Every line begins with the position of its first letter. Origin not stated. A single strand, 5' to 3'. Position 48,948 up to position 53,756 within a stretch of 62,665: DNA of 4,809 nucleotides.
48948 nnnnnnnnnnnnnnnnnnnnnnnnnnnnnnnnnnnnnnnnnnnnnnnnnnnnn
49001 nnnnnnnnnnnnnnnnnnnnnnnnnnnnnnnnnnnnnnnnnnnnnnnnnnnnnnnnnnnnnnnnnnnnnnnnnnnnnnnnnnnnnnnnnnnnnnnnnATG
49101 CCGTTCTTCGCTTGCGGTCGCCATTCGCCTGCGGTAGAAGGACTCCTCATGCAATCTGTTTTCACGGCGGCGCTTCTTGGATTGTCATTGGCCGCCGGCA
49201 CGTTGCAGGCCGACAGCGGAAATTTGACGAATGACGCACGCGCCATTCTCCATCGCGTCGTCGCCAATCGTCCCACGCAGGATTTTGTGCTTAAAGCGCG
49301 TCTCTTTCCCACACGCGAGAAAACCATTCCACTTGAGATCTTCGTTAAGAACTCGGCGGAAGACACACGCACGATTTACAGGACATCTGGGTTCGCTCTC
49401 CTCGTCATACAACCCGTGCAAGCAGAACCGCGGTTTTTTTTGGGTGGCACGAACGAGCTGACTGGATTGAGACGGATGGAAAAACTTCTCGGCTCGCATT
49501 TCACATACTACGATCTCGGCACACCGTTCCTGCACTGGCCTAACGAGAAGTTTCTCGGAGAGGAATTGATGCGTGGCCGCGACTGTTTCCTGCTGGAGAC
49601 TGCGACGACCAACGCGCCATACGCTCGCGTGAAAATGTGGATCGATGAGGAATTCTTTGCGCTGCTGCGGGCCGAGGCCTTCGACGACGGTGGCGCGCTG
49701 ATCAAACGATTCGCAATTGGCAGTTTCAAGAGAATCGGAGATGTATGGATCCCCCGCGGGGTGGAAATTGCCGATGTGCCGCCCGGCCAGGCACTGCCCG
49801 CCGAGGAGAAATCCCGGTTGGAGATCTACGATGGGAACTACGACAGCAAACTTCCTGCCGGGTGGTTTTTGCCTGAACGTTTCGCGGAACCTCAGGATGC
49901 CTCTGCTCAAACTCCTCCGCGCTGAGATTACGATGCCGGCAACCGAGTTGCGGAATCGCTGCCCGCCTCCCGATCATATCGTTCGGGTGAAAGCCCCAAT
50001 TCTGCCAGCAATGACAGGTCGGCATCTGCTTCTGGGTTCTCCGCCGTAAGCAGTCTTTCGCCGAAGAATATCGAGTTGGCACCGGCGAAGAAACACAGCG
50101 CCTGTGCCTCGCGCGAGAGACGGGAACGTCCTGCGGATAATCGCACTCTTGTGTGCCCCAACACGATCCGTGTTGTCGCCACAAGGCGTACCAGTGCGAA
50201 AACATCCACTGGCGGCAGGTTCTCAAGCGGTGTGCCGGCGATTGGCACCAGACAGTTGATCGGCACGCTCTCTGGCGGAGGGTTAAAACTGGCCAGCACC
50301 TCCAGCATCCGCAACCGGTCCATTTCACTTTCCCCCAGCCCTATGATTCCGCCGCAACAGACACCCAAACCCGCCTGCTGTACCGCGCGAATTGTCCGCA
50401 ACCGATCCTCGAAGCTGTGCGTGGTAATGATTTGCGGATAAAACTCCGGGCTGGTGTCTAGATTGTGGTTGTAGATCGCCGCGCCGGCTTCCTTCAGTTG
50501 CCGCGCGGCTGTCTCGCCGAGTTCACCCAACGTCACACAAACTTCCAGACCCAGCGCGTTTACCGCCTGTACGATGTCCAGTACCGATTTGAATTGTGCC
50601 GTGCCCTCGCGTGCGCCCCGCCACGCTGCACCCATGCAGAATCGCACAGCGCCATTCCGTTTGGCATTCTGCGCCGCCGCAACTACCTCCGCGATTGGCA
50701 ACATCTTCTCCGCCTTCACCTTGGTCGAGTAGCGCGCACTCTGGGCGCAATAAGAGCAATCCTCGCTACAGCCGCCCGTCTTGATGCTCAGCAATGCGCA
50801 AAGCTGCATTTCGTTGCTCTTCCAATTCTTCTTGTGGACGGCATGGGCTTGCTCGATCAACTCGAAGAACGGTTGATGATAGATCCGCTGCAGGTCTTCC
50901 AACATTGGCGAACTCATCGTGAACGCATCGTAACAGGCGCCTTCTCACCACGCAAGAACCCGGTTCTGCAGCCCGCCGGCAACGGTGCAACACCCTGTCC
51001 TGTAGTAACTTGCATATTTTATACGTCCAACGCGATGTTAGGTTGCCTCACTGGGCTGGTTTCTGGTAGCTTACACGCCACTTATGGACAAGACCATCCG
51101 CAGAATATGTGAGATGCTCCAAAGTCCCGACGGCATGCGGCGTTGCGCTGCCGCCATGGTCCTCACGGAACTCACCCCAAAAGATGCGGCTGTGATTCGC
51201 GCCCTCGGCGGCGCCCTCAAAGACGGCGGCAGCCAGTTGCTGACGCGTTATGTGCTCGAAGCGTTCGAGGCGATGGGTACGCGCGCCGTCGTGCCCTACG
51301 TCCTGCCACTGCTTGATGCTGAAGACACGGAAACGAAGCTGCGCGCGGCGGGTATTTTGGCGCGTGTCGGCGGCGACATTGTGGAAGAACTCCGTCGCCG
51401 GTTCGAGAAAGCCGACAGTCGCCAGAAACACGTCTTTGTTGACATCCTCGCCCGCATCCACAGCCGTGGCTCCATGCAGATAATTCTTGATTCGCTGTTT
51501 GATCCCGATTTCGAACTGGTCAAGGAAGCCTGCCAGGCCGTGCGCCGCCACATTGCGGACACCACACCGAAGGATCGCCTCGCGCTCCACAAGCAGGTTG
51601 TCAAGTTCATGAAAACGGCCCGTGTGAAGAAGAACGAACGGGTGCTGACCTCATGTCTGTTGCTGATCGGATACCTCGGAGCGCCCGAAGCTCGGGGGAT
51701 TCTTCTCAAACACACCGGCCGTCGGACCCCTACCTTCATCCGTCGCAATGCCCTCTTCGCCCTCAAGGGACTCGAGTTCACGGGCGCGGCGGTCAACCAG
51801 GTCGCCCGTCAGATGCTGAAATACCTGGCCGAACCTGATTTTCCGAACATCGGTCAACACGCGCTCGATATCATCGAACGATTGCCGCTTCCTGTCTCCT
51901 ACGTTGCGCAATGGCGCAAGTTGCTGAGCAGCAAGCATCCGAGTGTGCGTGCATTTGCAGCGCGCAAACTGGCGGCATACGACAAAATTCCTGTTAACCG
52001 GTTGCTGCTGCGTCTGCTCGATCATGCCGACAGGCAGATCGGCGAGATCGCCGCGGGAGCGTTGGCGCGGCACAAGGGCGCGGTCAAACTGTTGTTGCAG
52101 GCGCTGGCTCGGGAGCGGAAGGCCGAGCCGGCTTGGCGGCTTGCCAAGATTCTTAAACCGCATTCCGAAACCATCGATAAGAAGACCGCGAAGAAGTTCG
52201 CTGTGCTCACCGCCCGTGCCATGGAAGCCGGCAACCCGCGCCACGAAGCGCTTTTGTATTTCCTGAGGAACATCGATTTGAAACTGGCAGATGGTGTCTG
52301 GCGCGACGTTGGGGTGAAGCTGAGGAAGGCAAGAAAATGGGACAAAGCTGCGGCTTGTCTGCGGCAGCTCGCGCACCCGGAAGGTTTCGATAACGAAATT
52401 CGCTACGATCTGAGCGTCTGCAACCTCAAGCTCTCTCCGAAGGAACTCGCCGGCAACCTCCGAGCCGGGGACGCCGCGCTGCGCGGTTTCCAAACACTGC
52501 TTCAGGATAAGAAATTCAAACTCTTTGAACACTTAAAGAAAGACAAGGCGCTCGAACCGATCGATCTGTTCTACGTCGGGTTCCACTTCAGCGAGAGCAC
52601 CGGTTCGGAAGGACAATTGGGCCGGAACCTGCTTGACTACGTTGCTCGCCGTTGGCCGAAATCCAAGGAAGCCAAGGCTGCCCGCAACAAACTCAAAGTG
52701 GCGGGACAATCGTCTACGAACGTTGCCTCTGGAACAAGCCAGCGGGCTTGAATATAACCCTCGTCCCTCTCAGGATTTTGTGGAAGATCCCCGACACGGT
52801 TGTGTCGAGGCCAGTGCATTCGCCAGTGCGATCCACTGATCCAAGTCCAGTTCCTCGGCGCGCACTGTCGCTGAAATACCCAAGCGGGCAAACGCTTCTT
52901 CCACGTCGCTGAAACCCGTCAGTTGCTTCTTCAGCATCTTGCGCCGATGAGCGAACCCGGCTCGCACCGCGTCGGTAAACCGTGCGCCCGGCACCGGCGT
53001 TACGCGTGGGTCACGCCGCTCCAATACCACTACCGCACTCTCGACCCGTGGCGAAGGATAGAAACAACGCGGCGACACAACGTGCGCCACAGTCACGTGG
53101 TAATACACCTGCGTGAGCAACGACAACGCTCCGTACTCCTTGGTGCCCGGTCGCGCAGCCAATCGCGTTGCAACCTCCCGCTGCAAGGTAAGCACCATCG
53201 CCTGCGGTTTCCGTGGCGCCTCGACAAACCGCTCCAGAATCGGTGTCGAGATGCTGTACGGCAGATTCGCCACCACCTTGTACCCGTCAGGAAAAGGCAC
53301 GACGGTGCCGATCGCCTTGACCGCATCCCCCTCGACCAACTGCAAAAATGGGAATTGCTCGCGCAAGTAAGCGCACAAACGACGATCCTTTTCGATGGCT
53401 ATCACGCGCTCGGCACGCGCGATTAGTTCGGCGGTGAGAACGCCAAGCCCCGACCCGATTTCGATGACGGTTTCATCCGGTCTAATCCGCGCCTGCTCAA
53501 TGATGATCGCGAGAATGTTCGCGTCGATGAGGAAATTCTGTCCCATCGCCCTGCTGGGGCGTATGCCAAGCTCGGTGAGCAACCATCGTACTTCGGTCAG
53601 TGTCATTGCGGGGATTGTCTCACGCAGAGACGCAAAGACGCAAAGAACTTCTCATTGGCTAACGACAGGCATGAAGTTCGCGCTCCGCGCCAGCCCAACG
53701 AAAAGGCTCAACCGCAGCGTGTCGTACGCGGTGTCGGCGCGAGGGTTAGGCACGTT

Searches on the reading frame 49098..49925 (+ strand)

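Call 27: search_protein_families(library=pfam, proteins=[window:49098-49925:+], max_evalue=0.001)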
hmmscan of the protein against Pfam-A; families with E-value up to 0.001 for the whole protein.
window:49098-49925:+ (275 aa): 1 family
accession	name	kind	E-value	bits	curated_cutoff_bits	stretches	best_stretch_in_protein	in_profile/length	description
PF17131.11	LolA_like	-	2e-20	73.6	30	1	120-259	42-179/184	Outer membrane lipoprotein-sorting protein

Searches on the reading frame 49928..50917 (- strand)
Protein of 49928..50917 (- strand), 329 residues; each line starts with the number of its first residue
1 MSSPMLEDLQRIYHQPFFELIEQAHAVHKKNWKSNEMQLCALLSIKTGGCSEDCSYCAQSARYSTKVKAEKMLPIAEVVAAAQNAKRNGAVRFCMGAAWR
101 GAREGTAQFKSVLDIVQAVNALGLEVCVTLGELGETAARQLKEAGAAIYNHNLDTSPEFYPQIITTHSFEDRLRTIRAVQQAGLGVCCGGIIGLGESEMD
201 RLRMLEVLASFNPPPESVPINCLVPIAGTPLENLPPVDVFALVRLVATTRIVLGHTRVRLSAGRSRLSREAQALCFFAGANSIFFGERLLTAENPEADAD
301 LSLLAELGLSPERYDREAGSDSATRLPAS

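Call 27: search_protein_families(library=pfam, proteins=[window:49928-50917:-], max_evalue=0.001)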
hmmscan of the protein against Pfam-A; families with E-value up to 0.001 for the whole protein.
window:49928-50917:- (329 aa): 2 families
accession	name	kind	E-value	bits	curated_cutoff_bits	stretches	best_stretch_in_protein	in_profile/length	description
PF06968.18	BATS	-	2.4e-24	85.7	22.2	1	219-309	1-87/88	Biotin and Thiamin Synthesis associated domain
PF04055.27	Radical_SAM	-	4.2e-20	73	29.5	1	45-206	2-164/166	Radical SAM superfamily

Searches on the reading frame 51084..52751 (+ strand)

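Call 27: search_protein_families(library=pfam, proteins=[window:51084-52751:+], max_evalue=0.001)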
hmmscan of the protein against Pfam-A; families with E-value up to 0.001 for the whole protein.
window:51084-52751:+ (555 aa): 2 families
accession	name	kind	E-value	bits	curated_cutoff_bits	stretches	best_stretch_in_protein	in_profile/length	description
PF13646.12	HEAT_2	-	4.7e-14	52.9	27.7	0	276-346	3-76/88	HEAT repeats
PF02985.28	HEAT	-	5.9e-06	26.5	23.5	0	8-32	5-29/31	HEAT repeat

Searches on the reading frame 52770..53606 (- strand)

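Call 28: search_protein_families(library=pfam, proteins=[window:52770-53606:-], max_evalue=0.001)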
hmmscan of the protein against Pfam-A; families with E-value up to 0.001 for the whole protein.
window:52770-53606:- (278 aa): 2 families
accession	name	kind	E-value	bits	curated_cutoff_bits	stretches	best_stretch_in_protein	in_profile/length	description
PF00398.26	RrnaAD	-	1.1e-54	185.7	24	1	19-266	6-262/263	Ribosomal RNA adenine dimethylase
PF01135.25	PCMT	-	0.00057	20.1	20.3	1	27-83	56-116/210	Protein-L-isoaspartate(D-aspartate) O-methyltransferase (PCMT)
